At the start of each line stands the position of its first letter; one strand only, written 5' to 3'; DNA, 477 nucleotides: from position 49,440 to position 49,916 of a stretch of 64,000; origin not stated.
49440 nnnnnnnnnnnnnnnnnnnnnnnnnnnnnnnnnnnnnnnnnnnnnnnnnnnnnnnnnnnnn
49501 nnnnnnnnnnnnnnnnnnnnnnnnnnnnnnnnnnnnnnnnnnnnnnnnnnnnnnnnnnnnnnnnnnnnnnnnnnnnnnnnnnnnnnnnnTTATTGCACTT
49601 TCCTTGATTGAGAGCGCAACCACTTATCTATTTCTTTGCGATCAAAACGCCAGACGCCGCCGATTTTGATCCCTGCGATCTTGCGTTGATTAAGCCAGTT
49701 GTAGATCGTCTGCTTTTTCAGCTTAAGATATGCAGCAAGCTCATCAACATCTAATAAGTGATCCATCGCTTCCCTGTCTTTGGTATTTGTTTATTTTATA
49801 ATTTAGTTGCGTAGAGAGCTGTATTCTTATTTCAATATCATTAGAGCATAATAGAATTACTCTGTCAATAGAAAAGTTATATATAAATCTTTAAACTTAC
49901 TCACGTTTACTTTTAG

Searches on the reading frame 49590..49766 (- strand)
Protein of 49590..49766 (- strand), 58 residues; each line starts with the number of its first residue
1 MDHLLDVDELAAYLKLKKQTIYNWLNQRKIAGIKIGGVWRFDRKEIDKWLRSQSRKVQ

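Call 5: search_protein_families(library=pfam, proteins=[window:49590-49766:-], max_evalue=1)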
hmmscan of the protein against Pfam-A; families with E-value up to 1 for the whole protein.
window:49590-49766:- (58 aa): 12 families
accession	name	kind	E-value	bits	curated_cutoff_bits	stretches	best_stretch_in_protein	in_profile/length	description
PF12728.13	HTH_17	-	7.4e-18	65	27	1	4-54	1-51/51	Helix-turn-helix domain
PF15943.11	YdaS_toxin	-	0.0049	17.1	30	1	9-30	13-35/65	Bacterial toxin YdaS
PF07037.17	YfeC-like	-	0.024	15.4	22.9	1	7-38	3-34/122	Transcription regulator YfeC-like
PF03374.19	ANT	-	0.029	15.2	25.3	1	3-56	22-77/108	Phage antirepressor protein KilAC domain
PF01710.22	HTH_Tnp_IS630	-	0.032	14.7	21.3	1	9-46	23-61/119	Transposase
PF06056.18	Terminase_5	-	0.066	13.6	20.3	1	7-27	16-36/58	Putative ATPase subunit of terminase (gpP-like)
PF07022.19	Phage_CI_repr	-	0.072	13.9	22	1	8-27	16-35/65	Bacteriophage CI repressor helix-turn-helix domain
PF13384.12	HTH_23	-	0.075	13.3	24.6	1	7-27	20-40/50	Homeodomain-like domain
PF01381.28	HTH_3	-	0.082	13.4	23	1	8-30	13-35/55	Helix-turn-helix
PF09494.16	Slx4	-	0.082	13.3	24.8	1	20-54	28-55/60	Slx4 endonuclease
PF13730.12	HTH_36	-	0.092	13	25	1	6-26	27-47/55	Helix-turn-helix domain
PF04564.21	U-box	-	0.13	12.9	21.4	0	40-54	25-39/73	U-box domain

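Call 6: search_protein_families(library=ncbifam, proteins=[window:49590-49766:-], max_evalue=1)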
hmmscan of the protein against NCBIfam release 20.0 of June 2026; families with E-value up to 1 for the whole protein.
window:49590-49766:- (58 aa): 5 families
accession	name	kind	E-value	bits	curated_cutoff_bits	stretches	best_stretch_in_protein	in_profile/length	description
NF047737.1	antiphage_MADS1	equivalog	1.3e-20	73.4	80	1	2-50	1-49/49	methylation-associated defense system helix-turn-helix domain-containing protein MAD1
TIGR01764.1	excise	domain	4.2e-13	49.4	28.8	1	6-51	3-48/49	excisionase family DNA-binding protein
NF033787.1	HTH_BldC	subfamily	0.004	17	77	1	3-48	1-47/49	BldC family transcriptional regulator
NF033518.0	transpos_IS607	equivalog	0.045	13.3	110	1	9-55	2-49/187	IS607 family transposase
NF049929.1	TransRepsrRacR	equivalog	0.057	13.7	200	1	9-41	29-61/150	DNA-binding transcriptional repressor RacR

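Call 44: search_solved_structures(query=window:49590-49766:-, max_evalue=1, show_alignments=5)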
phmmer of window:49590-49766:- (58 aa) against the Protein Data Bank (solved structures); distinct sequences matched with E-value up to 1: 1.
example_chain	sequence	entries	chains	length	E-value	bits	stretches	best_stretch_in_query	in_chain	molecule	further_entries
5xy3_f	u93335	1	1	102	0.55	14.1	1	28-49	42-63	Ribosomal protein L35Ae, putative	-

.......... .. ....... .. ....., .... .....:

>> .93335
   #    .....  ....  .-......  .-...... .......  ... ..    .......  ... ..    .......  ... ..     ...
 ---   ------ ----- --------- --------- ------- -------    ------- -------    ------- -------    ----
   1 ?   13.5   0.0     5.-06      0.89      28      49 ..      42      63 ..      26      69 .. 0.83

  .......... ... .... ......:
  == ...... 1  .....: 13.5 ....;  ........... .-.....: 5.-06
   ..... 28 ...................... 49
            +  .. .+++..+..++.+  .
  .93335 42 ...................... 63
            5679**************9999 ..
